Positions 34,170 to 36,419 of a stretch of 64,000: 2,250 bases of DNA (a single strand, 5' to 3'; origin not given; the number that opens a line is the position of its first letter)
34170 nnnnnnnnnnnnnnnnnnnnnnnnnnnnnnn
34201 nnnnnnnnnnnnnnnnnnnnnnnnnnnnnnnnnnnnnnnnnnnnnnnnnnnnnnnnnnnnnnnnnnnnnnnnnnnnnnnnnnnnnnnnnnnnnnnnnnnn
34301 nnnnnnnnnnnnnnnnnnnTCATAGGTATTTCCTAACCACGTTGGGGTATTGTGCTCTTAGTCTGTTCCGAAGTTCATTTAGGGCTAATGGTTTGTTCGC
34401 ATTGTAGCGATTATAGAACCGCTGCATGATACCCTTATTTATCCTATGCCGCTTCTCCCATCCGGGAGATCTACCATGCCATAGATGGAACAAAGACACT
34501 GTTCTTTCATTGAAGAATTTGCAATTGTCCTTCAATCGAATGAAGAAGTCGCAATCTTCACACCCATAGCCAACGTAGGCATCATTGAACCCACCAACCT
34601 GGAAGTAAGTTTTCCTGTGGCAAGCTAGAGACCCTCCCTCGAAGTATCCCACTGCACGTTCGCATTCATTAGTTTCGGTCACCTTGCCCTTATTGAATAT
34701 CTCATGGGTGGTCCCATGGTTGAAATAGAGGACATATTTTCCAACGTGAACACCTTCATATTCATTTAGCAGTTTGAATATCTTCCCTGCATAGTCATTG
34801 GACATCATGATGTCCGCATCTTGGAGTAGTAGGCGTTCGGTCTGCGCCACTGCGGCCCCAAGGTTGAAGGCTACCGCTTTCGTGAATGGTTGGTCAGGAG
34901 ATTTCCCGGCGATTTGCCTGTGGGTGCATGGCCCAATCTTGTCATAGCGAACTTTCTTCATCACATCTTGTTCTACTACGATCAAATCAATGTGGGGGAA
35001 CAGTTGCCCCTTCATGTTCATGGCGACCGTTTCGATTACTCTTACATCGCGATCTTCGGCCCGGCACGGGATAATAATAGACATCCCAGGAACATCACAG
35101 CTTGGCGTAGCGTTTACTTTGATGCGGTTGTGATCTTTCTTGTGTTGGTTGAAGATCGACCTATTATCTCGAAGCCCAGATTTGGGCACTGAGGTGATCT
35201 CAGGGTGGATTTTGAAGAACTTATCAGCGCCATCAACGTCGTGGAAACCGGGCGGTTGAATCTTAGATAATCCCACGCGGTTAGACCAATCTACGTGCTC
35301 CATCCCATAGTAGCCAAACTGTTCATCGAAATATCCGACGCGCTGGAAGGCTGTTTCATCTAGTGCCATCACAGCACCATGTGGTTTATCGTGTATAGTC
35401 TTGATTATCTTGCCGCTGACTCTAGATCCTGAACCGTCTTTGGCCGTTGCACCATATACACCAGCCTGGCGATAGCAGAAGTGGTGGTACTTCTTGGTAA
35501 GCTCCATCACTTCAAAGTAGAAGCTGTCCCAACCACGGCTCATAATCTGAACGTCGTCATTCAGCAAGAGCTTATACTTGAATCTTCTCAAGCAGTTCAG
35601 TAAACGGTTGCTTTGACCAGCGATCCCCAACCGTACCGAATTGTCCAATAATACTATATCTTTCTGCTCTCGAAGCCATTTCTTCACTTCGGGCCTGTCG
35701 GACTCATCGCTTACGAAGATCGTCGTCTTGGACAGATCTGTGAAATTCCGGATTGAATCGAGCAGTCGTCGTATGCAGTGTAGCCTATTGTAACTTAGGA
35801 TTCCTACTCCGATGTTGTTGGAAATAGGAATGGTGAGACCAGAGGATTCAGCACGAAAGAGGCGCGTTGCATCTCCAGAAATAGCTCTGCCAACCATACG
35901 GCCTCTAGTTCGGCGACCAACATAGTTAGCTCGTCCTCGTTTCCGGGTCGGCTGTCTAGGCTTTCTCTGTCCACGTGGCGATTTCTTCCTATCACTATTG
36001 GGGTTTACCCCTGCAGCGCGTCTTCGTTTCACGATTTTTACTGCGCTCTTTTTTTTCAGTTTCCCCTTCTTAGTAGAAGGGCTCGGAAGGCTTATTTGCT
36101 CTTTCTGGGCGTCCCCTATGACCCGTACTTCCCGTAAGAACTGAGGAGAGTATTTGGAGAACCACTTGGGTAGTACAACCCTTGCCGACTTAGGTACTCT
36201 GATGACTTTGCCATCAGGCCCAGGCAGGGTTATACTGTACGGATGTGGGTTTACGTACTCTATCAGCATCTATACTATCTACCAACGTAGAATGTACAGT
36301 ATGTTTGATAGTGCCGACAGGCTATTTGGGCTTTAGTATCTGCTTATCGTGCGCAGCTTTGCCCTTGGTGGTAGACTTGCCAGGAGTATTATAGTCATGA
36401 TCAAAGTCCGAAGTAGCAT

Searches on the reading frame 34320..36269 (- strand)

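Call 42: search_protein_families(library=pfam, proteins=[window:34320-36269:-], max_evalue=0.001)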
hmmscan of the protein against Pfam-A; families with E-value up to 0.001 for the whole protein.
window:34320-36269:- (649 aa): 3 families
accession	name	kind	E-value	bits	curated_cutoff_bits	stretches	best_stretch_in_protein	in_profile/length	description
PF10111.15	Glyco_tranf_2_2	-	7.3e-18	65.5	27.3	1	397-594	1-214/276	Glycosyltransferase like family 2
PF02709.20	Glyco_transf_7C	-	1e-13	51.1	23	1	542-582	18-58/78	N-terminal domain of galactosyltransferase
PF00535.33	Glycos_transf_2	-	6.2e-10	39.7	23.3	1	156-243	3-92/168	Glycosyl transferase family 2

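Call 43: search_protein_families(library=phrogs, proteins=[window:34320-36269:-], max_evalue=0.00001)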
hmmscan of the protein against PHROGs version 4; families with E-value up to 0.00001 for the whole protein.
window:34320-36269:- (649 aa): 4 families
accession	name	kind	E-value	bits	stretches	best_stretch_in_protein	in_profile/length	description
phrog_2456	-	moron, auxiliary metabolic gene and host takeover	2.5e-22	80.6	1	151-348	3-188/239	glycosyltransferase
phrog_1579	-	moron, auxiliary metabolic gene and host takeover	1e-14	55.5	1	149-375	18-230/482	glycosyltransferase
phrog_26327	-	unknown function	6e-11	43.1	1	523-603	156-236/331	-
phrog_1721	-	moron, auxiliary metabolic gene and host takeover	1e-06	29.7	0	454-623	42-217/232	galactosyl transferase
